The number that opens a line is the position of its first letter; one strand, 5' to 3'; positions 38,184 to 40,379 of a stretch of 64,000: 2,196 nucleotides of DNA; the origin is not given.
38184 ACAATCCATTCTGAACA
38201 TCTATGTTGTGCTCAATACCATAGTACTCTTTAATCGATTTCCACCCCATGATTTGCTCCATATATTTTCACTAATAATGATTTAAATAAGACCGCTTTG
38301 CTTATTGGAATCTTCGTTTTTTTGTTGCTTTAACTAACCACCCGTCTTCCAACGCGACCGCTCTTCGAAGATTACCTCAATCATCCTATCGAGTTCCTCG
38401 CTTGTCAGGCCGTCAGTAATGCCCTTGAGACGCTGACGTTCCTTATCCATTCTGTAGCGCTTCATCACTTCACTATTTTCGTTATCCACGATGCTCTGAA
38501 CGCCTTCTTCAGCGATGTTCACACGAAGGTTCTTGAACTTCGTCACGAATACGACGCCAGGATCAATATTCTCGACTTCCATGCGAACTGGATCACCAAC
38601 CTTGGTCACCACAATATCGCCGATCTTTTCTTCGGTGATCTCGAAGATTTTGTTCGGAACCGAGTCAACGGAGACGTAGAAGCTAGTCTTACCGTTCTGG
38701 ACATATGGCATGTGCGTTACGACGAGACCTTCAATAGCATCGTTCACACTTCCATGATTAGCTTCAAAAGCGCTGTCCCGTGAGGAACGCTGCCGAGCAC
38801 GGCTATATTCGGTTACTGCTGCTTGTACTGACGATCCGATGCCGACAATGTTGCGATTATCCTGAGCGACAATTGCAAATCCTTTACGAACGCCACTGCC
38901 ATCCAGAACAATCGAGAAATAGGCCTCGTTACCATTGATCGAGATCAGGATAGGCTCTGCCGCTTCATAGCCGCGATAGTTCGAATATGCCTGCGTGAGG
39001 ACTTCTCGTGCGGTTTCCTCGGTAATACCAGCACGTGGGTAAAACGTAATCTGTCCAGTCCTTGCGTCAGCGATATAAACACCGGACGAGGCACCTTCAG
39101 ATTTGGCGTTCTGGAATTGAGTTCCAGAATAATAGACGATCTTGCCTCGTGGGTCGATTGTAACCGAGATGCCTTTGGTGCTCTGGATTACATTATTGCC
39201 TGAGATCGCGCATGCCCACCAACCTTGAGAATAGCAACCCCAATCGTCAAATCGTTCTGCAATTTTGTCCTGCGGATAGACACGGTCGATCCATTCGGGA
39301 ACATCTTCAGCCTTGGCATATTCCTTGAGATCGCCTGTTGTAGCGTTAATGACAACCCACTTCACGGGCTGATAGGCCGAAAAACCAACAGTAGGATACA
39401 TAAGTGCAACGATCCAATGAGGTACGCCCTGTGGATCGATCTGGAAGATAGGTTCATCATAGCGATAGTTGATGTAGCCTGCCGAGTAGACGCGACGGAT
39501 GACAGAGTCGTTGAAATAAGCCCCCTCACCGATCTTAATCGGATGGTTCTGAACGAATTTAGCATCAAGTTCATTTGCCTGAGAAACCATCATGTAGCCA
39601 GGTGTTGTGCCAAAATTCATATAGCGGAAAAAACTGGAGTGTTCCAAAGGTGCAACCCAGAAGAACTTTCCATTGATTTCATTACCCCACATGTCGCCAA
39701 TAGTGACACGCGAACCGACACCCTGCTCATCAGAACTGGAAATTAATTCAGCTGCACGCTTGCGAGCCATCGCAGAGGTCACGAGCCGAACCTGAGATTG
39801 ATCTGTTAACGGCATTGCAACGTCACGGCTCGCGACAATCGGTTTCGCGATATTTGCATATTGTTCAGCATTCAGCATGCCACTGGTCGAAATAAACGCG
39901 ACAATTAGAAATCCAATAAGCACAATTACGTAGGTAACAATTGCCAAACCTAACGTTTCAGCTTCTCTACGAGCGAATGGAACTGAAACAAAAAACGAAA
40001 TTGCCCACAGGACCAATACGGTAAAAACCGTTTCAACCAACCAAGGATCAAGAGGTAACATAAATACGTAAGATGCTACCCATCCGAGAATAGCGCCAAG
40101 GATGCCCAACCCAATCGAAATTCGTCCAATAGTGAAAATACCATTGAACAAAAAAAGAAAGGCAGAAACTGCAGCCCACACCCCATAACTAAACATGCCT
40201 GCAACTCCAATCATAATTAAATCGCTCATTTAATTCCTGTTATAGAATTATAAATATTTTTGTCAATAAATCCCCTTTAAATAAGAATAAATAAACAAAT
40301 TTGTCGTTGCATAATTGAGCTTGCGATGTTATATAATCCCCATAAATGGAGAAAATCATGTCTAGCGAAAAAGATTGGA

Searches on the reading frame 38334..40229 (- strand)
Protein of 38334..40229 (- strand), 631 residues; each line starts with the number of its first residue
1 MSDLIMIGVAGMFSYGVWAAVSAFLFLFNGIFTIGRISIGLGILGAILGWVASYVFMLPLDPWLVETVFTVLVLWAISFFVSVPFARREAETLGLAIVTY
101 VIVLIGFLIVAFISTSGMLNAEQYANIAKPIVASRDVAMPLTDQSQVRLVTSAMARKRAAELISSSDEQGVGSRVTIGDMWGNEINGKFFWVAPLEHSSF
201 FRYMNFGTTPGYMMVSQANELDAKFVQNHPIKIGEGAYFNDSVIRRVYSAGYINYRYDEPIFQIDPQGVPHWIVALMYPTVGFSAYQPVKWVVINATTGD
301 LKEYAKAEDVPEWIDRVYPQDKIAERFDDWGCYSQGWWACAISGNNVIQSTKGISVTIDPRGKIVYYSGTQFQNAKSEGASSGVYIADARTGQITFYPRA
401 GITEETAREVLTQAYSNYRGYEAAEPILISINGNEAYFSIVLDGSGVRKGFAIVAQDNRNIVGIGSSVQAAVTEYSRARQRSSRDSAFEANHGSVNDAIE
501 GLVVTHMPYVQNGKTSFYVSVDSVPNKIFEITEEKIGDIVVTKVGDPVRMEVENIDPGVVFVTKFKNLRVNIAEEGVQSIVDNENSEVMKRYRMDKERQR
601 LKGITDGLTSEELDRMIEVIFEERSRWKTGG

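Call 33: search_protein_families(library=pfam, proteins=[window:38334-40229:-], max_evalue=0.001)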
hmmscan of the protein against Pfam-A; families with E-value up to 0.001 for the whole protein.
window:38334-40229:- (631 aa): 0 families

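Call 34: search_protein_families(library=phrogs, proteins=[window:38334-40229:-], max_evalue=0.00001)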
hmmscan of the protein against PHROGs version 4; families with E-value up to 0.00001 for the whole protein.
window:38334-40229:- (631 aa): 0 families

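Call 103: search_dna_similar(query=window:38334-40229:-, collection=phages, mode=protein, max_rows=8)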
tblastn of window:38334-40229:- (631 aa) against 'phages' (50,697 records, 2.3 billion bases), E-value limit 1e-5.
Records with a match: 11; places in all: 11; records where one place covers at least 80% of the query: 4.
Best place of each record, by identity: <60% 11.
By first word of the organism name: Lactobacillus 5; Bacteriophage 5; Enterococcus 1.
By host as written in the record: - 5; Lactobacillus brevis 4; Lactobacillus crispatus 1; Enterococcus faecalis 1.
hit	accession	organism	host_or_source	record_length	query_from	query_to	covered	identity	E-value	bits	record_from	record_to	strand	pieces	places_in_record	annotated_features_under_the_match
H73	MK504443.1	Lactobacillus phage 521B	Lactobacillus brevis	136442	64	579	82%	24.9%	7e-24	113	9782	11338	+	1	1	membrane associated protein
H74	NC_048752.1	Lactobacillus phage 521B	Lactobacillus brevis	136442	64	579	82%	24.9%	7e-24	113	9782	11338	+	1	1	membrane associated protein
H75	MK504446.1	Lactobacillus phage SAC12B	Lactobacillus brevis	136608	64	576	81%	24.5%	6e-23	110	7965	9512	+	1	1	hypothetical protein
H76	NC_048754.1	Lactobacillus phage SAC12B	Lactobacillus brevis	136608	64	576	81%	24.5%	6e-23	110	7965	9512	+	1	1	hypothetical protein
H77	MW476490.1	Lactobacillus phage vB_Lcr_AB1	Lactobacillus crispatus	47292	53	475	67%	22.8%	2e-18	96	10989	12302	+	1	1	hypothetical protein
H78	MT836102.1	Bacteriophage sp.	human fecal samples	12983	186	551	58%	25.0%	9e-21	103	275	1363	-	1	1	record has no annotation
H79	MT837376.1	Bacteriophage sp.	human fecal samples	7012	252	589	54%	24.9%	2e-17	93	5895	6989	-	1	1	record has no annotation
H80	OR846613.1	Enterococcus phage Efs 1-1-1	Enterococcus faecalis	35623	185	475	46%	27.9%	2e-23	112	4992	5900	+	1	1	record has no annotation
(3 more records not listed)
